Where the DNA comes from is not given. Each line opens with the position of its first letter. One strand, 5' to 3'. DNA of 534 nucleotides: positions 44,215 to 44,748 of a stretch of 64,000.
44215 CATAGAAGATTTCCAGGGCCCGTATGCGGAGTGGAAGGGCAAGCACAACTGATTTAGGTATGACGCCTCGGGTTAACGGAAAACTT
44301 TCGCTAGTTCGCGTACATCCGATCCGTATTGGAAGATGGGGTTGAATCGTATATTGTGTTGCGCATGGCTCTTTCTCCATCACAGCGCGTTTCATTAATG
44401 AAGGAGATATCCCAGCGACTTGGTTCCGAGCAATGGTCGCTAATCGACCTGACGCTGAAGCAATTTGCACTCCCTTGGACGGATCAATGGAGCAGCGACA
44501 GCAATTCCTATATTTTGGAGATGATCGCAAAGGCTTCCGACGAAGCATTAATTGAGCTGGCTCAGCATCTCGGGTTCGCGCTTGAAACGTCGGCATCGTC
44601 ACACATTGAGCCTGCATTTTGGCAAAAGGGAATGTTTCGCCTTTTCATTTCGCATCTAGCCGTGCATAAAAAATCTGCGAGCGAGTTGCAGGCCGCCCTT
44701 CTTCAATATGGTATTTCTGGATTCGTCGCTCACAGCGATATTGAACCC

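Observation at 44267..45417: Orphan TIR-domain protein with two unassigned flanking domains inside an AT-richer islet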

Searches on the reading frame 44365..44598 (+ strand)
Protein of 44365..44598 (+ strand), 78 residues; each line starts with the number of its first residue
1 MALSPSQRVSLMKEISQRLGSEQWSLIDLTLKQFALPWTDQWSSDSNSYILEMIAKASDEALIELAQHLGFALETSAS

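Call 67: search_solved_structures(query=A6, max_evalue=10)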
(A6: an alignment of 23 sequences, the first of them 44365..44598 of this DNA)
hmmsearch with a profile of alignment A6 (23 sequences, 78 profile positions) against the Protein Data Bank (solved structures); distinct sequences matched with E-value up to 10: 1.
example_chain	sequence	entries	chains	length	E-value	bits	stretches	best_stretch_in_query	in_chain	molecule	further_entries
1m4j_A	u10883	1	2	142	0.19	14.7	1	12-57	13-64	A6 gene product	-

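Call 76: predict_structure(alignment_id=A6)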
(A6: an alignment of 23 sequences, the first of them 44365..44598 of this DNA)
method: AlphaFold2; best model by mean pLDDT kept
length: 78 residues; sequences in the alignment: 23
mean_pLDDT: 85.1   pTM: 0.71
mean pLDDT of the five models: 85.1, 81.8, 81.4, 81.4, 79.6
residues with pLDDT >= 90: 19; 70-90: 52; 50-70: 4; < 50: 3
segments of 3 or more residues with pLDDT < 50: 76-78
pLDDT, mean of each block of 10 residues (from residue 1): 83 90 89 88 87 89 89 59
secondary structure, 60 per line:
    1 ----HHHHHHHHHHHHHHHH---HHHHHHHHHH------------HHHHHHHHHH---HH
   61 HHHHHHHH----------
elements in order: H5-20 H24-33 H46-55 H59-68

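Call 78: fold_search(model_id=the predicted structure, library=pdb)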
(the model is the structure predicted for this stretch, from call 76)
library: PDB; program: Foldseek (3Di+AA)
matches with E <= 10: 57; with E <= 0.001: 0
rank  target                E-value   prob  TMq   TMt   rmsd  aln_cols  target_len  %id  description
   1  7ab4_A                1.2e+00  0.30  0.42  0.45   5.6        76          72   14  Crystal structure of the Escherichia coli toxin-antitoxin system HipBST (HipT S59A) (released 2022-01-12)
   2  6yxx_E8               1.8e+00  0.11  0.32  0.18  12.3        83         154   11  State A of the Trypanosoma brucei mitoribosomal large subunit assembly intermediate (released 2020-10-14)
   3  3cex_A                2.3e+00  0.11  0.34  0.20   5.9        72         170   19  Crystal structure of the conserved protein of locus EF_3021 from Enterococcus faecalis (released 2008-05-13)
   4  9kv7_A                2.4e+00  0.11  0.31  0.28   8.7        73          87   11  Cryo-EM structure of mouse RIPK1-DD filament (released 2025-10-15)
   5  7ab3_D                2.7e+00  0.20  0.45  0.49   5.4        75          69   16  Crystal structure of the Escherichia coli toxin-antitoxin system HipBST (HipT S57A) (released 2022-01-12)
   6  5fcx_A                2.7e+00  0.07  0.31  0.18  13.8       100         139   16  Structure of Anabaena (Nostoc) sp. PCC 7120 Red Carotenoid Protein binding canthaxanthin (released 2016-07-27)
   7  9r2l_A                3.0e+00  0.08  0.30  0.20   8.7        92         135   12  De novo designed N37 protein fold (released 2025-05-14)
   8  7bxt_M                3.4e+00  0.33  0.53  0.25   3.7        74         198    8  The cryo-EM structure of CENP-A nucleosome in complex with CENP-C peptide and CENP-N N-terminal domain (released 2021-02-10)
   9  5fcy                  3.6e+00  0.06  0.32  0.19  13.8        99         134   16  Structure of Anabaena (Nostoc) sp. PCC 7120 Red Carotenoid Protein binding a mixture of carotenoids (released 2016-07-27)
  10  7ab3_A                3.8e+00  0.16  0.45  0.49   6.3        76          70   14  Crystal structure of the Escherichia coli toxin-antitoxin system HipBST (HipT S57A) (released 2022-01-12)
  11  8qx5_A                3.8e+00  0.06  0.31  0.16  13.9        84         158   19  Helical Carotenoid Protein 4 (HCP4) from Anabaena with bound Canthaxanthin (released 2024-04-03)
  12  5w15_A                4.3e+00  0.06  0.28  0.13   9.7        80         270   14  Crystal structure of an alpha/beta hydrolase fold protein from Burkholderia ambifaria. (released 2017-06-14)
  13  5axk_B                4.6e+00  0.06  0.32  0.12  11.5        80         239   11  Crystal structure of Thg1 like protein (TLP) (released 2016-08-03)
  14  4tvv_B                4.6e+00  0.05  0.26  0.08  10.3        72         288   12  Crystal structure of LppA from Legionella pneumophila (released 2014-11-05)
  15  2mqa_MODEL_1_A        4.8e+00  0.03  0.24  0.17  10.6        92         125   15  3D structure of RP domain of MiSp (released 2015-06-17)
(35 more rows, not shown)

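Call 100: search_protein_families(library=phrogs, proteins=[window:44365-44598:+], max_evalue=0.1)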
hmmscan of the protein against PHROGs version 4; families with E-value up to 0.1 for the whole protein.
window:44365-44598:+ (78 aa): 0 families
